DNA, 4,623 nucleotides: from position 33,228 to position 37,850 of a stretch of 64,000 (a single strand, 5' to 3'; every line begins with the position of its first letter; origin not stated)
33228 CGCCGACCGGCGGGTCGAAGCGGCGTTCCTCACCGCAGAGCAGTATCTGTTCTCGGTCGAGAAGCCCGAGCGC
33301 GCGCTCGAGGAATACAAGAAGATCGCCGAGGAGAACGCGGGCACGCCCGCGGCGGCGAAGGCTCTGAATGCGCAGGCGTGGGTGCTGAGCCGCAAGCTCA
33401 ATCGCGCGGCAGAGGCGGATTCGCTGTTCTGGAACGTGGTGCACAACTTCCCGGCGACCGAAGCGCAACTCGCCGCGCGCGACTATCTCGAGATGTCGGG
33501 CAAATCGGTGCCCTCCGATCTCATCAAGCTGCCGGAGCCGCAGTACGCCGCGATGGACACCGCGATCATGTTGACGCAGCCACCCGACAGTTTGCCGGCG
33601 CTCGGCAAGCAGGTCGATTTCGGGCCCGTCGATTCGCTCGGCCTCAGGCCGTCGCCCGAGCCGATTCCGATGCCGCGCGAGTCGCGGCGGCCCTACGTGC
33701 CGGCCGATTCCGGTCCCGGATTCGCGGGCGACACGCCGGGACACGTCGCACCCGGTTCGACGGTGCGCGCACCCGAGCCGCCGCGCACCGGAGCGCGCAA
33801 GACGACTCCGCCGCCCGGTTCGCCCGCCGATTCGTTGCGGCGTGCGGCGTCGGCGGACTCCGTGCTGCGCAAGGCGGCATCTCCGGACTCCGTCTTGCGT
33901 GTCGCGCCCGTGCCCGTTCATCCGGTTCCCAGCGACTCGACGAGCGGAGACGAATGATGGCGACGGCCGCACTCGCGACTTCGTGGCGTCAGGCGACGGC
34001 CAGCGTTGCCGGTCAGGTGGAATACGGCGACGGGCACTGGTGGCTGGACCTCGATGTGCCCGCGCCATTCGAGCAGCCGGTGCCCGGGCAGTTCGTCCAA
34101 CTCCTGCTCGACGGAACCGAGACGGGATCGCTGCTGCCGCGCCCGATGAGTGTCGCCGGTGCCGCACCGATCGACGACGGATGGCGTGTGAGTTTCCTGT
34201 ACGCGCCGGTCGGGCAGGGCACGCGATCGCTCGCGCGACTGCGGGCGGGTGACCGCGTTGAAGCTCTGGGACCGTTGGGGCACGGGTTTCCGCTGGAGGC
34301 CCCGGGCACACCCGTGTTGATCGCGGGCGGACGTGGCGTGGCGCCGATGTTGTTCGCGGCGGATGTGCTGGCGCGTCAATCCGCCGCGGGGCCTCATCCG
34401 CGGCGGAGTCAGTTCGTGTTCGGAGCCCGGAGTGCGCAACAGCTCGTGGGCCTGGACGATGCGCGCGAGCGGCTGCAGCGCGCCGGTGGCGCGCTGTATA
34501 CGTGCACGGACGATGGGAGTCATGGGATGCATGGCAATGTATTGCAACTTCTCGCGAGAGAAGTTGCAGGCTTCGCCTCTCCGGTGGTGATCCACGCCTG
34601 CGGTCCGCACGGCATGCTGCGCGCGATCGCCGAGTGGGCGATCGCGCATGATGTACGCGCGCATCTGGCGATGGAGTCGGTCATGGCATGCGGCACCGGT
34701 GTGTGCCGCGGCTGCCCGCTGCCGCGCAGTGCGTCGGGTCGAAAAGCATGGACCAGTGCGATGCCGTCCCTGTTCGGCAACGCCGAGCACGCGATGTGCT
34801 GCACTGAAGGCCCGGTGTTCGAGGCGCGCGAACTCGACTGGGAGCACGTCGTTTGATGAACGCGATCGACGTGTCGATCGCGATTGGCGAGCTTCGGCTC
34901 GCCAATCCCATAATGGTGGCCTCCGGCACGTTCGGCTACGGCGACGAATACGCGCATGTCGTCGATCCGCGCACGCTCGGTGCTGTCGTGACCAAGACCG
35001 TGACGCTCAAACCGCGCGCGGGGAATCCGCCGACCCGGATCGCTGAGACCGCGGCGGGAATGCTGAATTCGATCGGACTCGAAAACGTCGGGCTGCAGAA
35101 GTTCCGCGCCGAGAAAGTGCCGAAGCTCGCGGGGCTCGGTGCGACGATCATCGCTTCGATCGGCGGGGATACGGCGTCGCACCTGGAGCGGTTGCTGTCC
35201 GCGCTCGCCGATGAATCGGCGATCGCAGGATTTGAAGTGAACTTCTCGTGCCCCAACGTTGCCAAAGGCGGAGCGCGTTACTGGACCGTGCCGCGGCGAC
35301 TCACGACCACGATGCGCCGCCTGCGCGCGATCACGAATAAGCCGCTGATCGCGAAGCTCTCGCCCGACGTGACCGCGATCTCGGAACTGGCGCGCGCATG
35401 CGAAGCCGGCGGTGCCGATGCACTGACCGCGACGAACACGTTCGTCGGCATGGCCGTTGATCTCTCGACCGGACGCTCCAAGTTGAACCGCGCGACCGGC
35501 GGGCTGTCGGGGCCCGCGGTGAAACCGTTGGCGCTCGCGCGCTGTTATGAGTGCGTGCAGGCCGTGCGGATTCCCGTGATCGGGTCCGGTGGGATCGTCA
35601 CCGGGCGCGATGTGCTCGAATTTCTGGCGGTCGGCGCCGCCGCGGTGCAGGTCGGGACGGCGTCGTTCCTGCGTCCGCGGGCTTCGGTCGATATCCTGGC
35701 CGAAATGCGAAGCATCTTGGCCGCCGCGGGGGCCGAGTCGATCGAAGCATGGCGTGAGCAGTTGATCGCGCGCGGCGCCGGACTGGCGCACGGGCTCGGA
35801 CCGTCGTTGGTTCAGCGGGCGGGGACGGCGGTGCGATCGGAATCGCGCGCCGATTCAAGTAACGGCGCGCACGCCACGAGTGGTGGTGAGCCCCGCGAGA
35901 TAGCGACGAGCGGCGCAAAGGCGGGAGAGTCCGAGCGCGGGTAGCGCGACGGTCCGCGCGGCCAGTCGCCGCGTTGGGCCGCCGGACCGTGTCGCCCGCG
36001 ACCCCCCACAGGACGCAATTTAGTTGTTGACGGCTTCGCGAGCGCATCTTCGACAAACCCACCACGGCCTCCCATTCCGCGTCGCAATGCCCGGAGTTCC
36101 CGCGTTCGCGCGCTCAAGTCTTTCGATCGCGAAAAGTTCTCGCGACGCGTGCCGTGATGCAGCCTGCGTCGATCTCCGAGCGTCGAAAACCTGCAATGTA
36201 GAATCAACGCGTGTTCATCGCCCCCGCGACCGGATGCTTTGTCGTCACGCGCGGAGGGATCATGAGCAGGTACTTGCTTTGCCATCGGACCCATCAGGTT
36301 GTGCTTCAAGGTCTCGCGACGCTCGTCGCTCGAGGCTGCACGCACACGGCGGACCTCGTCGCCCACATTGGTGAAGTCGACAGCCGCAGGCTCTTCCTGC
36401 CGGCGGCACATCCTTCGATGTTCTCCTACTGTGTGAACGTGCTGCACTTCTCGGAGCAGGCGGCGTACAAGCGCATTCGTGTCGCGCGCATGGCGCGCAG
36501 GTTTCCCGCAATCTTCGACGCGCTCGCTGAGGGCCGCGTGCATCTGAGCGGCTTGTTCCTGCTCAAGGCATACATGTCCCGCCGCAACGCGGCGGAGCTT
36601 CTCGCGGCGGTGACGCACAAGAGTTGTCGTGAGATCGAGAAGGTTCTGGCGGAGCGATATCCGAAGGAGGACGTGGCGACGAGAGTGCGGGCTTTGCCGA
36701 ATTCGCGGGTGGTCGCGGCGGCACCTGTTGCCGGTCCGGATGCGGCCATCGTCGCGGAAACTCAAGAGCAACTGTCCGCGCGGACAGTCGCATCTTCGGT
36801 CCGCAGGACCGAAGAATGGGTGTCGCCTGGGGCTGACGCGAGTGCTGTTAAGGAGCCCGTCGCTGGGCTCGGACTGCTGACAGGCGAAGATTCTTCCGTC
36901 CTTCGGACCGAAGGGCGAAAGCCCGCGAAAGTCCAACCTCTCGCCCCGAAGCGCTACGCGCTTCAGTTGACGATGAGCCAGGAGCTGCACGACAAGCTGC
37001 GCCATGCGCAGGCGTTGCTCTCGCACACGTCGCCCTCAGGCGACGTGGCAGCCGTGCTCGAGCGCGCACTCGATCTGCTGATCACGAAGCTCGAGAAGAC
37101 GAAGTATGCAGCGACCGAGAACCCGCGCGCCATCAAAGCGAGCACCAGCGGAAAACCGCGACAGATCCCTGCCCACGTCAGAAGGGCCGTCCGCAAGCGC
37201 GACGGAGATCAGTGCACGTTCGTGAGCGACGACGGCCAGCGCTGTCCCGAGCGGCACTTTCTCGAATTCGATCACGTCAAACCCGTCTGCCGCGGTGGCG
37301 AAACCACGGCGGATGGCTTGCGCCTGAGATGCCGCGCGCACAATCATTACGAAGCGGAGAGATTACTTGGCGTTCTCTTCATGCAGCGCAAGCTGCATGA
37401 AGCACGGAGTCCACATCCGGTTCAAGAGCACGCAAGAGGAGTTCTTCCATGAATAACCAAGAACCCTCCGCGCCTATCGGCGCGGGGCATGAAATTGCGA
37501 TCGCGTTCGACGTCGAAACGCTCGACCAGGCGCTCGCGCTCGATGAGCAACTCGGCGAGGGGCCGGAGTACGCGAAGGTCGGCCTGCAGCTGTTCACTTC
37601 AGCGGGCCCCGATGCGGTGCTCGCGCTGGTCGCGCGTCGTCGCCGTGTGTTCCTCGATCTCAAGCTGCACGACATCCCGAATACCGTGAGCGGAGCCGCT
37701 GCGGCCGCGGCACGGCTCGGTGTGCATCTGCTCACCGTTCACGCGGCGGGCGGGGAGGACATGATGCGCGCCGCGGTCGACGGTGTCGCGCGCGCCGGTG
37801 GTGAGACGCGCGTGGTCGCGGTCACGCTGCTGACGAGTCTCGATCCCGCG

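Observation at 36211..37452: Compositionally foreign HNH-endonuclease gene wedged between pyrD and pyrF, with its stop fused to the pyrF start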

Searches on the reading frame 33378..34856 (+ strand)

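Call 4: search_protein_families(library=pfam, proteins=[window:33378-34856:+], max_evalue=0.01)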
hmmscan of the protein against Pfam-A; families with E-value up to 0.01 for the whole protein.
window:33378-34856:+ (492 aa): 2 families
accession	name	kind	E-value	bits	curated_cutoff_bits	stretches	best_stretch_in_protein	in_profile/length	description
PF00175.26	NAD_binding_1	-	1.1e-07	32.9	22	1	314-418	1-108/109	Oxidoreductase NAD-binding domain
PF10418.14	DHODB_Fe-S_bind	-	8.4e-06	25.9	23.9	1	433-451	1-19/41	Iron-sulfur cluster binding domain of dihydroorotate dehydrogenase B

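Call 5: search_protein_families(library=ncbifam, proteins=[window:33378-34856:+], max_evalue=0.01)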
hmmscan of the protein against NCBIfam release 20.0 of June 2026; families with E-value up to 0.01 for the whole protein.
window:33378-34856:+ (492 aa): 19 families
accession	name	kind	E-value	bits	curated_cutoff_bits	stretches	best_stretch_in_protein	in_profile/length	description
NF000799.0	PRK00054.1-4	equivalog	1.3e-30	106.4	314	1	235-485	34-255/258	dihydroorotate dehydrogenase electron transfer subunit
NF000796.0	PRK00054.1-1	equivalog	6.8e-29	100.9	224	1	235-448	30-216/254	dihydroorotate dehydrogenase electron transfer subunit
NF000798.0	PRK00054.1-3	equivalog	1.1e-28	100.5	219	1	235-457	32-229/244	dihydroorotate dehydrogenase electron transfer subunit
NF004862.0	PRK06222.1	subfamily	2.1e-28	99.7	220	1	233-491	27-253/281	sulfide/dihydroorotate dehydrogenase-like FAD/NAD-binding protein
NF009414.0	PRK12778.1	equivalog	5.5e-23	81.1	1103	1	224-449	18-228/752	bifunctional dihydroorotate dehydrogenase B NAD binding subunit/NADPH-dependent glutamate synthase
NF000797.0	PRK00054.1-2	equivalog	3.1e-22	79.1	270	1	236-450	44-242/267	dihydroorotate dehydrogenase electron transfer subunit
NF009413.0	PRK12775.1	equivalog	6.4e-15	54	1895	1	224-447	18-226/1006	putative trifunctional 2-polyprenylphenol hydroxylase/glutamate synthase subunit beta/ferritin domain-containing protein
NF009415.0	PRK12779.1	equivalog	1.2e-13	49.9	1519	1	163-490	601-922/944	putative bifunctional glutamate synthase subunit beta/2-polyprenylphenol hydroxylase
NF040810.1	BenC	equivalog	3.8e-13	49.3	430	1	170-428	74-322/333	benzoate 1,2-dioxygenase electron transfer component BenC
NF006220.0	PRK08345.1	subfamily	1.3e-10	41.1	395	1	235-453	44-271/294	cytochrome-c3 hydrogenase subunit gamma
NF045803.1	MethMoxFADbindMmoC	equivalog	2e-10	40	500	1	235-428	141-332/343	aromatic/alkene monooxygenase hydroxylase FAD-binding subunit MmoC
NF040835.1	sulfhyd_HydG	equivalog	2.3e-09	36.9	650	1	236-453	52-268/292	NADPH-dependent hydrogenase/sulfhydrogenase 1 subunit gamma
NF040830.1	sulfhyd_ShyC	equivalog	2.9e-06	26.6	600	1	235-324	40-123/288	NAD(P)-dependent hydrogenase/sulfhydrogenase 2 subunit gamma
NF009805.0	PRK13289.1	equivalog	1.2e-05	24.5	432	1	235-355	186-303/399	NO-inducible flavohemoprotein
NF008822.0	PRK11872.1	equivalog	1.5e-05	24.1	402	1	173-426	78-325/341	anthranilate 1,2-dioxygenase electron transfer component AntC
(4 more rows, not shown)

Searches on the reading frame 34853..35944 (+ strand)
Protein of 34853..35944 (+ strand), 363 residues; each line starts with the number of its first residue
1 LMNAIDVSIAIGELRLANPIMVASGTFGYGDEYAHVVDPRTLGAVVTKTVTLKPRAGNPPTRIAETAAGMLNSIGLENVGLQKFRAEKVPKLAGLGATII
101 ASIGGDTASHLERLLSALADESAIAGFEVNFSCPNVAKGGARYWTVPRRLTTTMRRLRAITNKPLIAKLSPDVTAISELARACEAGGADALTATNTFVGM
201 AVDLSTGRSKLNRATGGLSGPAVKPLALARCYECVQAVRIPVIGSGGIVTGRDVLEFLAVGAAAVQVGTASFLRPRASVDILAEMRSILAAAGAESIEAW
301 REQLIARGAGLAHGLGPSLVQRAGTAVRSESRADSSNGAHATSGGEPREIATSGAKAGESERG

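Call 4: search_protein_families(library=pfam, proteins=[window:34853-35944:+], max_evalue=0.01)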
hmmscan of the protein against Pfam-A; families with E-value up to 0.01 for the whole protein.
window:34853-35944:+ (363 aa): 6 families
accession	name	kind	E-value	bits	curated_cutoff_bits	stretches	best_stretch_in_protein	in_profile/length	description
PF01180.27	DHO_dh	-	3.6e-62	210.6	27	1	11-289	6-291/291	Dihydroorotate dehydrogenase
PF03060.21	NMO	-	6.6e-09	36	28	1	165-271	135-225/331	Nitronate monooxygenase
PF01070.24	FMN_dh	-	2.3e-05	24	24.9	1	232-271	264-305/350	FMN-dependent dehydrogenase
PF00478.31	IMPDH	-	0.0005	19.6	25.6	1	226-269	194-237/345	IMP dehydrogenase / GMP reductase domain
PF00977.27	His_biosynth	-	0.00084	19.3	23.6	1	233-285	67-119/228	Histidine biosynthesis protein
PF01207.24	Dus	-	0.0057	16.2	20.4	0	224-276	169-222/311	Dihydrouridine synthase (Dus)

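Call 5: search_protein_families(library=ncbifam, proteins=[window:34853-35944:+], max_evalue=0.01)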
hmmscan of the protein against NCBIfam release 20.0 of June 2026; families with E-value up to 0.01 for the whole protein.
window:34853-35944:+ (363 aa): 22 families
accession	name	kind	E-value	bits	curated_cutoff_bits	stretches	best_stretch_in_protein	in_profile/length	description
NF005574.0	PRK07259.1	equivalog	2.9e-100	335.1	269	1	6-300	4-298/304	dihydroorotate dehydrogenase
TIGR01037.2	pyrD_sub1_fam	subfamily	2.4e-83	279.7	270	1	9-298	3-293/300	dihydroorotate dehydrogenase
NF041011.1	dihydoor_dh_Arch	equivalog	2.6e-51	174.5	330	1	10-294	2-278/289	dihydroorotate dehydrogenase PyrD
NF002702.0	PRK02506.1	equivalog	1.6e-37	129.3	301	1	5-304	2-309/313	dihydroorotate oxidase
NF006183.0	PRK08318.1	equivalog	1.3e-33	116.5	335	1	6-297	3-312/422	NAD-dependent dihydropyrimidine dehydrogenase subunit PreA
NF003652.0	PRK05286.2-5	equivalog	1.6e-23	83.5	267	1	13-290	57-345/353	quinone-dependent dihydroorotate dehydrogenase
NF003645.0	PRK05286.1-2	equivalog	4.1e-22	78.5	366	1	8-302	47-352/359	quinone-dependent dihydroorotate dehydrogenase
NF003651.0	PRK05286.2-4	equivalog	4.8e-17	61.6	448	1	13-295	68-366/377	quinone-dependent dihydroorotate dehydrogenase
TIGR01036.1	pyrD_sub2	equivalog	5.2e-17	61.7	200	1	14-297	53-347/356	dihydroorotate dehydrogenase (quinone)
NF003650.0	PRK05286.2-3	equivalog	2e-16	59.9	477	1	13-297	79-381/393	quinone-dependent dihydroorotate dehydrogenase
NF003646.0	PRK05286.1-4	equivalog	2e-15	56.5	457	1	12-270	50-320/341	quinone-dependent dihydroorotate dehydrogenase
NF003649.0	PRK05286.2-2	equivalog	1e-14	54.3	505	1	12-298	55-343/351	quinone-dependent dihydroorotate dehydrogenase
NF003648.0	PRK05286.2-1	equivalog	2.2e-14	53.1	433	1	14-271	58-321/360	quinone-dependent dihydroorotate dehydrogenase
NF003644.0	PRK05286.1-1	equivalog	8.3e-13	48.1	418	1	12-269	50-319/336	quinone-dependent dihydroorotate dehydrogenase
NF005741.0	PRK07565.1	subfamily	4.2e-11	42.5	303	1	99-303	105-305/335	dihydroorotate dehydrogenase-like protein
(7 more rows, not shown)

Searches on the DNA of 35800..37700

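Call 25: search_rna_families(source=window, start=35800, end=37700, threshold=evalue, max_evalue=5)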
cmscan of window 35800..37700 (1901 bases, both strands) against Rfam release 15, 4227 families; matches with E-value up to 5: 4.
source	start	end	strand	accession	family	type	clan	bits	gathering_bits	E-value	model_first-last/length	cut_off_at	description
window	37377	37485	+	RF02240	Xoo1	Gene; sRNA;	-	21.8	70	0.79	1-95/95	no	Xanthomonadaceae sRNA Xoo1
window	36753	36965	+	RF02122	FTX_5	Gene; lncRNA;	-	20.3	45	3.8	1-208/208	no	FTX transcript, XIST regulator conserved region 5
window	36574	36608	+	RF01333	CRISPR-DR20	Gene; CRISPR;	-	19.2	42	0.95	1-36/36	no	CRISPR RNA direct repeat element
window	36543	36564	-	RF03092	Ocean-VII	Gene; sRNA;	-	19.1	53.5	0.013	19-40/41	no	Ocean-VII RNA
